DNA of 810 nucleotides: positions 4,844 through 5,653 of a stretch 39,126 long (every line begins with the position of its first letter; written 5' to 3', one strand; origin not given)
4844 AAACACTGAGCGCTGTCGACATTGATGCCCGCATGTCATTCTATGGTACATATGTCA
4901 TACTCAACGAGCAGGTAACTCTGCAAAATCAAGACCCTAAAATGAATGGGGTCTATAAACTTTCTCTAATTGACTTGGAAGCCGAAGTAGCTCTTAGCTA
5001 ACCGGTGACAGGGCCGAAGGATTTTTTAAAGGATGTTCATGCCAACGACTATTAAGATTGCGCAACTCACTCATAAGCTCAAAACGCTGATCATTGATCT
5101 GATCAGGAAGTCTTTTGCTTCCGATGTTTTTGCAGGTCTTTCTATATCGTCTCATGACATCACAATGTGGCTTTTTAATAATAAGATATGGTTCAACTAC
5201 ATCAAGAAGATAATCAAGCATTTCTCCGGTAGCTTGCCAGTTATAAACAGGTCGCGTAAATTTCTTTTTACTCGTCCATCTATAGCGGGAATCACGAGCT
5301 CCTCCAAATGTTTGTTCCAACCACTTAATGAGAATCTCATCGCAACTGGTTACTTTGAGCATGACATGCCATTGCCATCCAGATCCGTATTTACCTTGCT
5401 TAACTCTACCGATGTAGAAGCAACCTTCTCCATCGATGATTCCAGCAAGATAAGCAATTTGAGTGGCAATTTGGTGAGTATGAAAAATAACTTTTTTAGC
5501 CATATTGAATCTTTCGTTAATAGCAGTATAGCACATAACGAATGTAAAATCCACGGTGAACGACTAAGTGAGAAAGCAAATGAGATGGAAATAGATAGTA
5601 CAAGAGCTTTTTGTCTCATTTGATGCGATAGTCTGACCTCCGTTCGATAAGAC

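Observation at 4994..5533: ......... homing endonuclease encoded antisense to its host intron, with its own promoter candidate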

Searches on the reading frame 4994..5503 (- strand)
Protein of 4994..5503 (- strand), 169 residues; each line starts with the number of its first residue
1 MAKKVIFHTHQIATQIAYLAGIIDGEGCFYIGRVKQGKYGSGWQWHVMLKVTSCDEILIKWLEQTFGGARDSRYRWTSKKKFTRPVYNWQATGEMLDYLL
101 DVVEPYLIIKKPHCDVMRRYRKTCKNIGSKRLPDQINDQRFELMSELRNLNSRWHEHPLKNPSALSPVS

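Call 5: search_protein_families(library=pfam, proteins=[window:4994-5503:-], max_evalue=0.1)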
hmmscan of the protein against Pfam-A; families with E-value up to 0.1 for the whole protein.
window:4994-5503:- (169 aa): 1 family
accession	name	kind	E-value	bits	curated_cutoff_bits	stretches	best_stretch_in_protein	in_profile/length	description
PF00961.24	LAGLIDADG_1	-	9.7e-05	23.6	23.1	1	19-74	1-52/102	LAGLIDADG endonuclease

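Call 7: find_homologous_proteins(query=window:4994-5503:-)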
Query window:4994-5503:- (169 aa): 229 proteins with E <= 0.001 among 238 candidates; the best 120 are listed.
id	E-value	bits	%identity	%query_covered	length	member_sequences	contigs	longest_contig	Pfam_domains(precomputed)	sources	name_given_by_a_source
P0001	1.2e-98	346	85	100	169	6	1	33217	-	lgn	-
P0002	3.7e-96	338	83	100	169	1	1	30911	PF00961.25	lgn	-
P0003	2.8e-95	335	82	100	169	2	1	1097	-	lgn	-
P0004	2.6e-94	332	83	99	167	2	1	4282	-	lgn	-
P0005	1.5e-92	326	83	97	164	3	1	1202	-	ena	-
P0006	3.0e-90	319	81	100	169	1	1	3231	-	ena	-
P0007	2.8e-86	306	78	99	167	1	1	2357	-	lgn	-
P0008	4.8e-84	298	75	99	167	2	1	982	-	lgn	-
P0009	1.5e-83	297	74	99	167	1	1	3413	PF00961.25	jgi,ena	-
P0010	2.0e-83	296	77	99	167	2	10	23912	-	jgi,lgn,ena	-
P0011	2.3e-83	296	77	99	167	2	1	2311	PF00961.25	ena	-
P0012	3.3e-83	296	78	99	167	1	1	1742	-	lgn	-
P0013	7.2e-83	295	75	99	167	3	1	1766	PF00961.25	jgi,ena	-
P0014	1.5e-82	294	76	99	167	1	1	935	PF00961.25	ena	-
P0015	1.8e-82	293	75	99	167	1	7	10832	PF00961.25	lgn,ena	-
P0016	2.6e-82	293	76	98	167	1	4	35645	PF00961.25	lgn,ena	-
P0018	5.3e-82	292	74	99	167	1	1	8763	PF00961.25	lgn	-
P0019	6.9e-82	291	75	98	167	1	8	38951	PF00961.25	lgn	-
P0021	8.0e-82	291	75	100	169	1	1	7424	PF00961.25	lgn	-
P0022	9.8e-82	291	74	100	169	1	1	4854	PF00961.25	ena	-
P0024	2.2e-81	290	74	99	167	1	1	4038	PF00961.25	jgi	-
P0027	5.1e-81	289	75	98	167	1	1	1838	PF00961.25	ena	-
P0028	6.4e-81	288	73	100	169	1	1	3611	PF00961.25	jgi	jgi:hypothetical protein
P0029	7.2e-81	288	74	99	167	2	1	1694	PF00961.25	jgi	jgi:hypothetical protein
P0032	1.1e-80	288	74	99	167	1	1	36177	PF00961.25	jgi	jgi:hypothetical protein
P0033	1.5e-80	287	73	99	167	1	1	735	PF00961.25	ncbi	-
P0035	1.6e-80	287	74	99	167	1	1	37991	PF00961.25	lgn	-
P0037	1.9e-80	287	73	99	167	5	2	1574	PF00961.25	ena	-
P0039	2.7e-80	286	74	99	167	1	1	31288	PF00961.25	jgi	jgi:hypothetical protein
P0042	6.0e-80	285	74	99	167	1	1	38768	PF00961.25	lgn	-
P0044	1.7e-79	284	72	99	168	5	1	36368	PF00961.25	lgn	-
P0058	2.3e-78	280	73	99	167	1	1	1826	PF00961.25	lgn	-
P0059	2.6e-78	280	74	99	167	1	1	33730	PF00961.25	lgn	-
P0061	4.2e-78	279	71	99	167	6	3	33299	PF00961.25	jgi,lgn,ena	-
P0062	4.7e-78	279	73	99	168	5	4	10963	PF00961.25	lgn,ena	-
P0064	7.0e-78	278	72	99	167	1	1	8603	PF00961.25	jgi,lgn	jgi:hypothetical protein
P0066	2.5e-77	277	71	99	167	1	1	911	PF00961.25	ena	-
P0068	3.0e-77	276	72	98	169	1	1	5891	PF00961.25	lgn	-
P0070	5.9e-77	275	72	99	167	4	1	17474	PF00961.25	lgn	-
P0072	6.2e-77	275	71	99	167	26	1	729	PF00961.25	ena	-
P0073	8.2e-77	275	72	99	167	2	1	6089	PF00961.25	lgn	-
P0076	9.3e-77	275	72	99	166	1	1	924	PF00961.25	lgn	-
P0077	1.1e-76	275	74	95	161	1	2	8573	PF00961.25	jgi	jgi:hypothetical protein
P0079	2.4e-76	273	71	99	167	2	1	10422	PF00961.25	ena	-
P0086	1.7e-75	271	70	99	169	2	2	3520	PF00961.25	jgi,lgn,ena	-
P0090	9.4e-75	268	71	99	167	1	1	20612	PF00961.25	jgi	jgi:hypothetical protein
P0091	1.1e-74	268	67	99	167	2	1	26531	PF00961.25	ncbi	-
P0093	9.8e-74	265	70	100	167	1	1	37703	PF00961.25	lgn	-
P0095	4.5e-73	263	66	99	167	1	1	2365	PF00961.25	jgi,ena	-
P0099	1.8e-72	261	69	100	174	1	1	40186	-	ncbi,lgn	-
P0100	2.0e-72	261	71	96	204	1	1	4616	PF00961.25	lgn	-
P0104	1.0e-70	255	63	99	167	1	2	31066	PF00961.25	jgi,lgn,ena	-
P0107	5.8e-69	249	75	83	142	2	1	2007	PF00961.25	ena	-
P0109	4.2e-67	243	64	99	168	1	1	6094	PF00961.25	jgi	jgi:hypothetical protein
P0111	6.2e-65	236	65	95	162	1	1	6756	PF00961.25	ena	-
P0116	1.1e-63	232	64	100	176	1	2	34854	PF00961.25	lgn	-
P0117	1.7e-63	232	61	100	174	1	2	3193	PF00961.25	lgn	-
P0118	4.2e-63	230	63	95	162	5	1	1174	PF00961.25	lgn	-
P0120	2.4e-61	224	59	95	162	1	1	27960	-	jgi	jgi:hypothetical protein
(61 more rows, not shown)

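Call 10: find_encoding_contigs(protein=P0001, flank=3000, max_places=2)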
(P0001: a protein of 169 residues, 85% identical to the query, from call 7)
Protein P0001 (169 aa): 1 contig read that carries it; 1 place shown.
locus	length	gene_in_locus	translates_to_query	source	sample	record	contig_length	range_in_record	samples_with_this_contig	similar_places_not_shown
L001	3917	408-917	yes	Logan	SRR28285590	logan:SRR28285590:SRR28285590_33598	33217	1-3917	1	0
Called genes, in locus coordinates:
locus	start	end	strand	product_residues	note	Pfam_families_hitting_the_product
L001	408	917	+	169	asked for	-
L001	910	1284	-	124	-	-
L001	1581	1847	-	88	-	-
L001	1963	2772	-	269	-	-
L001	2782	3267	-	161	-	-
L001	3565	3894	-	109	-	-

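Call 11: find_encoding_contigs(protein=P0099, flank=3000, max_places=2)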
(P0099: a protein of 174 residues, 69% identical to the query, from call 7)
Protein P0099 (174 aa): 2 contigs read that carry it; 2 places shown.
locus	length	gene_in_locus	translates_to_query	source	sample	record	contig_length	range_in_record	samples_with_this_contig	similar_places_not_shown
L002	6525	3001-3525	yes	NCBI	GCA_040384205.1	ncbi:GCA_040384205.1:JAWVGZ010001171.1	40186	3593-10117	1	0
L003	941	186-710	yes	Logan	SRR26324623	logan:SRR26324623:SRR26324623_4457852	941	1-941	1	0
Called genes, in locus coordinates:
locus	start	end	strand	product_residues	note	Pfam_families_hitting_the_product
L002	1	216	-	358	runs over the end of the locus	-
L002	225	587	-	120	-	-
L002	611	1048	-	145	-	-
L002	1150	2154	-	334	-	-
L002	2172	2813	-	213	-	-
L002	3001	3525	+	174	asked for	-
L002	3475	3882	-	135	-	-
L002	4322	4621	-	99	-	-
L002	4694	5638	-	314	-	-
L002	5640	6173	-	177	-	-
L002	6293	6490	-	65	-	PF20106:DUF6496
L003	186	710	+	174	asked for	-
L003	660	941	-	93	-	?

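Call 12: find_encoding_contigs(protein=P0120, flank=3000, max_places=2)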
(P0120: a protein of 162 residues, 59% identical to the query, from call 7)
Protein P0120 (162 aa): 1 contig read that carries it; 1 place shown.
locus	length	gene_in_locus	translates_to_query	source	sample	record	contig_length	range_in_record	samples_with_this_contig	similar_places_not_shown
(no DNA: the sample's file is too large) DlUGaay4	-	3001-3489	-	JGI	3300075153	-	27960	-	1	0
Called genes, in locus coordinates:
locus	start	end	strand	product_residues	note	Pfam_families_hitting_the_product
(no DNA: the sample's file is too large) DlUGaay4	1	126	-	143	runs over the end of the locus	-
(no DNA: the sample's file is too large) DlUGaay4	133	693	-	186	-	-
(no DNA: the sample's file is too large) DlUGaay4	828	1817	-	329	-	-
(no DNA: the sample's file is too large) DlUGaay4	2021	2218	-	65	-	-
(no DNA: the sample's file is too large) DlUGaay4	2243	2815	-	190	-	-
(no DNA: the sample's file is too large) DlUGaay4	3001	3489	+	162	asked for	-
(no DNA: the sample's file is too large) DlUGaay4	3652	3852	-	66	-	-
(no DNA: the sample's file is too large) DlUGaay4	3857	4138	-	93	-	-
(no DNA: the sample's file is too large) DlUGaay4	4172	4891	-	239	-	-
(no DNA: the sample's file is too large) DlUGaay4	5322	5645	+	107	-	-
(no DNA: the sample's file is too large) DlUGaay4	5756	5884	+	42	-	-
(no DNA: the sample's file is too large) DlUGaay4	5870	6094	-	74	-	-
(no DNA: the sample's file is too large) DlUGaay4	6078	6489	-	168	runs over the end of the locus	-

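Call 13: find_related_loci(query=window:4994-5503:-, collection=viral_contigs, flank=3000)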
Query window:4994-5503:- (169 aa) in viral_contigs; peptide patterns used: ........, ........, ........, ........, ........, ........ (x = any residue, [..] = any of these).
4 stretches matched a pattern; 3 encode a relative of the query (tblastn E <= 1e-3); 3 distinct loci.
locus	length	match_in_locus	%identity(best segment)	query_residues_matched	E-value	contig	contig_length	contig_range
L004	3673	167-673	93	1-169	5e-113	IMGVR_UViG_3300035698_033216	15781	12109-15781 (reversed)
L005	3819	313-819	86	1-169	8e-104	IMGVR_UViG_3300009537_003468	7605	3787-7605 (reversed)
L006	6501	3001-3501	73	1-167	5e-86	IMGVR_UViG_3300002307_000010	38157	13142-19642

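Call 16: find_related_loci(query=A1, collection=viral_contigs, flank=2500)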
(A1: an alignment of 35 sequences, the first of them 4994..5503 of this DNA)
Query A1 (169 aa) in viral_contigs; peptide patterns used: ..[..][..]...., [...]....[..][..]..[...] (x = any residue, [..] = any of these).
600 stretches matched a pattern (row limit reached: there are more); 357 encode a relative of the query (tblastn E <= 1e-3); the best 80 are kept; 80 distinct loci.
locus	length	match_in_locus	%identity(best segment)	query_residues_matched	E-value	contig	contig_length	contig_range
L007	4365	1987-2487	77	1-167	2e-88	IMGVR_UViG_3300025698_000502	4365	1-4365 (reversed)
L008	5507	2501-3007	75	1-169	3e-86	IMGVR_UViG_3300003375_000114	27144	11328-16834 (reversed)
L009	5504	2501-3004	76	1-168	3e-85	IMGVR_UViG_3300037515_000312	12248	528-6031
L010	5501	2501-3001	74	1-167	4e-84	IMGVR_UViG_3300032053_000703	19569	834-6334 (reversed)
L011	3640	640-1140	72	1-167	4e-82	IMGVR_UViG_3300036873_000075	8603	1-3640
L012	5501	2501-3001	71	1-167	2e-81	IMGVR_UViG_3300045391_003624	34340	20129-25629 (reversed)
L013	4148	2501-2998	70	1-169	5e-77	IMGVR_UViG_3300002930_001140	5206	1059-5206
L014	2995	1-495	63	5-169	1e-71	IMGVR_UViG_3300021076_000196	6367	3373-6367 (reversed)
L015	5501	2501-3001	58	1-167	2e-64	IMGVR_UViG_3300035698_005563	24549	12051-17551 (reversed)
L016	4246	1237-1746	58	1-167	1e-63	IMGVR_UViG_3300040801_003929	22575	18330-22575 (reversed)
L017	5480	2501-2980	58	1-160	2e-62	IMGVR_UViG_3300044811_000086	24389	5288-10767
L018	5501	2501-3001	57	1-167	1e-62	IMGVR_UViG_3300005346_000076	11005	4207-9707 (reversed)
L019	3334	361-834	50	15-169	3e-44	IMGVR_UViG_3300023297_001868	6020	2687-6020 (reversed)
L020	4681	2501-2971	50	16-169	7e-43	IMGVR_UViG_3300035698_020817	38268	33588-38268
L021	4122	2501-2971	48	15-169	2e-40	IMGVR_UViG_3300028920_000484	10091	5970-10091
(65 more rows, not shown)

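Call 26: search_protein_families(library=phrogs, proteins=[window:4994-5503:-], max_evalue=0.001)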
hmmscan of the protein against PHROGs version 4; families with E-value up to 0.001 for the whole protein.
window:4994-5503:- (169 aa): 2 families
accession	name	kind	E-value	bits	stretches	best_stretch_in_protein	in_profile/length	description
phrog_5046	-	DNA, RNA and nucleotide metabolism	5.5e-22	79.7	1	14-157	6-147/161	HNH endonuclease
phrog_12980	-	DNA, RNA and nucleotide metabolism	0.00016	22.6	1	15-116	5-104/161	HNH endonuclease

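Call 30: search_dna_similar(query=window:4994-5503:-, collection=phages, mode=protein, max_rows=40, max_evalue=0.001)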
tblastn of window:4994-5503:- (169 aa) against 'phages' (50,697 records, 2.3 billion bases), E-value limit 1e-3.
Records with a match: 46; places in all: 46; records where one place covers at least 80% of the query: 32.
Best place of each record, by identity: <60% 46.
By first word of the organism name: Streptomyces 13; Gordonia 9; Pseudomonas 8; Caulobacter 6; Vibrio 2; Xylella 2; Microbacterium 2; Cyanophage 2; Stenotrophomonas 1; Plectonema 1.
By host as written in the record: Pseudomonas syringae pv. porri LMG 28495 8; Gordonia terrae 3612 8; Streptomyces griseus ATCC 10137 7; Caulobacter vibrioides CB15 4; - 4; Streptomyces lividans JI 1326 3; Streptomyces griseofuscus ATCC 23916 2; Caulobacter vibrioides 2; and 6 more.
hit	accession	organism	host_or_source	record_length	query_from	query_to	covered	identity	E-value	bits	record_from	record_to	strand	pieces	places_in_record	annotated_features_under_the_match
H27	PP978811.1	Streptomyces phage Anedea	Streptomyces mirabilis NRRL B-2400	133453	12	154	85%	30.1%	1e-12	71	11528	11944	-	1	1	24: LAGLIDAG endonuclease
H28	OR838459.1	Stenotrophomonas phage StenR_269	Stenotrophomonas rhizophila CEMTC 4565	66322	17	152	80%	31.2%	2e-10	64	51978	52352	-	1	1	intron homing endonuclease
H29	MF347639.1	Streptomyces phage Samisti12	Streptomyces griseus ATCC 10137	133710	17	162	86%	28.8%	1e-9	61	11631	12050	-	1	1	HNH endonuclease | ThyX-like thymidylate synthase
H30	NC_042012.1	Streptomyces phage Samisti12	Streptomyces griseus ATCC 10137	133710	17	162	86%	28.8%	1e-9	61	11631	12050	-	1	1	HNH endonuclease | thymidylate synthase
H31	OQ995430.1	Streptomyces phage Kenrey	Streptomyces griseus ATCC 10137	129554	16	154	82%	29.7%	1e-8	58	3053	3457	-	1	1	9: LAGLIDADG endonuclease | 8: ThyX-like thymidylate synthase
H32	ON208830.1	Streptomyces phage Emma1919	Streptomyces griseus ATCC 10137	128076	16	154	82%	29.7%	2e-8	58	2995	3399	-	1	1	9: LAGLIDADG endonuclease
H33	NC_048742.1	Streptomyces phage Gilson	Streptomyces griseofuscus ATCC 23916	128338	16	154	82%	29.7%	2e-8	58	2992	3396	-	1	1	9: HNH endonuclease | 8: thymidylate synthase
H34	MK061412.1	Streptomyces phage Gilson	Streptomyces griseofuscus ATCC 23916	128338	16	154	82%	29.7%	2e-8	58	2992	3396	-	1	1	9: LAGLIDADG endonuclease | 8: ThyX-like thymidylate synthase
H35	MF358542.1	Streptomyces phage Sushi23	Streptomyces griseus ATCC 10137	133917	16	154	82%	29.5%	3e-10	63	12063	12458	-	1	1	LAGLIDADG endonuclease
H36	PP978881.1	Streptomyces phage Navo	Streptomyces lividans JI 1326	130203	16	154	82%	28.8%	3e-9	60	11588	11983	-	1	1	24: LAGLIDADG endonuclease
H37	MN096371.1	Streptomyces phage Braelyn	Streptomyces griseus ATCC 10137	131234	16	154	82%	28.8%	3e-9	60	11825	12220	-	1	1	25: LAGLIDADG endonuclease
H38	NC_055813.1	Streptomyces phage Braelyn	Streptomyces griseus ATCC 10137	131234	16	154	82%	28.8%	3e-9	60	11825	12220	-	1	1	25: HNH endonuclease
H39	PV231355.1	Caulobacter phage RBC11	Caulobacter vibrioides CB15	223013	17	169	91%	24.8%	8e-10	62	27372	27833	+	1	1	hypothetical protein | 3'-to-5' oligoribonuclease A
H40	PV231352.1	Caulobacter phage RBC63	Caulobacter vibrioides CB15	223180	17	169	91%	24.8%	8e-10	62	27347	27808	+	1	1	putative HNH homing endonuclease | putative DHH phosphoesterase protein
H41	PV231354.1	Caulobacter phage RBC8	Caulobacter vibrioides CB15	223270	17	169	91%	24.8%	8e-10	62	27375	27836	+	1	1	hypothetical protein (x2)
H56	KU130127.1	Pseudomonas phage vB_PsyM_KIL2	Pseudomonas syringae pv. porri LMG 28495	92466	18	157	83%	22.6%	5e-4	45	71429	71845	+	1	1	putative HNH endonuclease | promoter | hypothetical protein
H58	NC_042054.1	Pseudomonas phage vB_PsyM_KIL4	Pseudomonas syringae pv. porri LMG 28495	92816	18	157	83%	22.6%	5e-4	45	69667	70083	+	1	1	HNH endonuclease | promoter | thymidylate synthase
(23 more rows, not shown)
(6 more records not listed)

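Call 32: get_annotated_region(hit=H28, flank=2500)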
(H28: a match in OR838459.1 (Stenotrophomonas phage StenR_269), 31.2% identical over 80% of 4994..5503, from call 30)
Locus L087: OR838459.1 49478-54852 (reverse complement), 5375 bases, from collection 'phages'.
description: Stenotrophomonas phage StenR_269, complete genome.
organism: Stenotrophomonas phage StenR_269 (NCBI taxid 3110548)
taxonomy: Viruses; Duplodnaviria; Heunggongvirae; Uroviricota; Caudoviricetes
host: Stenotrophomonas rhizophila CEMTC 4565; source: soil sample from the remediation area of a coal mine; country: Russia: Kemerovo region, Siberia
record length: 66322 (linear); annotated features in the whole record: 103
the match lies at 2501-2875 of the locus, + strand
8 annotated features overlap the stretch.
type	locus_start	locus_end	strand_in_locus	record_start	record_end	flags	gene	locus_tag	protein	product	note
CDS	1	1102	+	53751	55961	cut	-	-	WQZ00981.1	portal protein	-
CDS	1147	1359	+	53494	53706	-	-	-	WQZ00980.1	hypothetical protein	-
CDS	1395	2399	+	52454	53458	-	-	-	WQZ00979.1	scaffolding protein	-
CDS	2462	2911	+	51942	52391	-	-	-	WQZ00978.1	intron homing endonuclease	-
CDS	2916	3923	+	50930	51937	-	-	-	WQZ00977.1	major capsid protein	-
CDS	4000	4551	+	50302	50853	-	-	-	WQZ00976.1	virion associated protein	-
CDS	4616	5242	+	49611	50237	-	-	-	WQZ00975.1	hypothetical protein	-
CDS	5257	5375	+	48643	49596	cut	-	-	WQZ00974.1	adaptor (gatekeeper) protein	-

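Call 33: get_annotated_region(hit=H31, flank=2000)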
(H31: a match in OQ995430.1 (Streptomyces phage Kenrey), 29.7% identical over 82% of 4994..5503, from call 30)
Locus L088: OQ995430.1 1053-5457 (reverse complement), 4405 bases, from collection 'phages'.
description: Streptomyces phage Kenrey, complete genome.
organism: Streptomyces phage Kenrey (NCBI taxid 3065412)
taxonomy: Viruses; Duplodnaviria; Heunggongvirae; Uroviricota; Caudoviricetes; Stanwilliamsviridae; Loccivirinae; Gilsonvirus
host: Streptomyces griseus ATCC 10137; source: soil; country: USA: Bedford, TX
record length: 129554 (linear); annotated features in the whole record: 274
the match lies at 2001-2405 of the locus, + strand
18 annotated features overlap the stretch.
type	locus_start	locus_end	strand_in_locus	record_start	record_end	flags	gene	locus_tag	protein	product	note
CDS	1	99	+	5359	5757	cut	20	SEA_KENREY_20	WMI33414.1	DNA binding protein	-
tRNA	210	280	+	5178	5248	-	19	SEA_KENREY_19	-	tRNA-Ile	tRNA-Ile(gat)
tRNA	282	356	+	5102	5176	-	18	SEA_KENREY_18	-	tRNA-Thr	tRNA-Thr(tgt)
tRNA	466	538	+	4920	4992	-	17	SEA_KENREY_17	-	tRNA-Thr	tRNA-Thr(cgt)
tRNA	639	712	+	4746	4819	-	16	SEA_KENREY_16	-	tRNA-Thr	tRNA-Thr(ggt)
CDS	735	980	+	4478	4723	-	15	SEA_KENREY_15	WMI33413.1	VbhA-like antitoxin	antitoxin, VbhA-like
CDS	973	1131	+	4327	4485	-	14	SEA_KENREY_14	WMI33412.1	hypothetical protein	-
CDS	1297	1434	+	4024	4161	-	13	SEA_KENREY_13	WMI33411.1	hypothetical protein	-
CDS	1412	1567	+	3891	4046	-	12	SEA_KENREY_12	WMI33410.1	hypothetical protein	-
CDS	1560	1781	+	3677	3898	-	11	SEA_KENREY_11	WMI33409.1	hypothetical protein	-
CDS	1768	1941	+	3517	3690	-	10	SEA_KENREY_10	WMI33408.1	hypothetical protein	-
CDS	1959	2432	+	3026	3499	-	9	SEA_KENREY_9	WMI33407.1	LAGLIDADG endonuclease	-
CDS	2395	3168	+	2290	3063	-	8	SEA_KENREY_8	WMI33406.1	ThyX-like thymidylate synthase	-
CDS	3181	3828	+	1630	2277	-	7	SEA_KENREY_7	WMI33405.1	DNA methyltransferase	-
CDS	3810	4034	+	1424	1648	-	6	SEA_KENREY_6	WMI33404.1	hypothetical protein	-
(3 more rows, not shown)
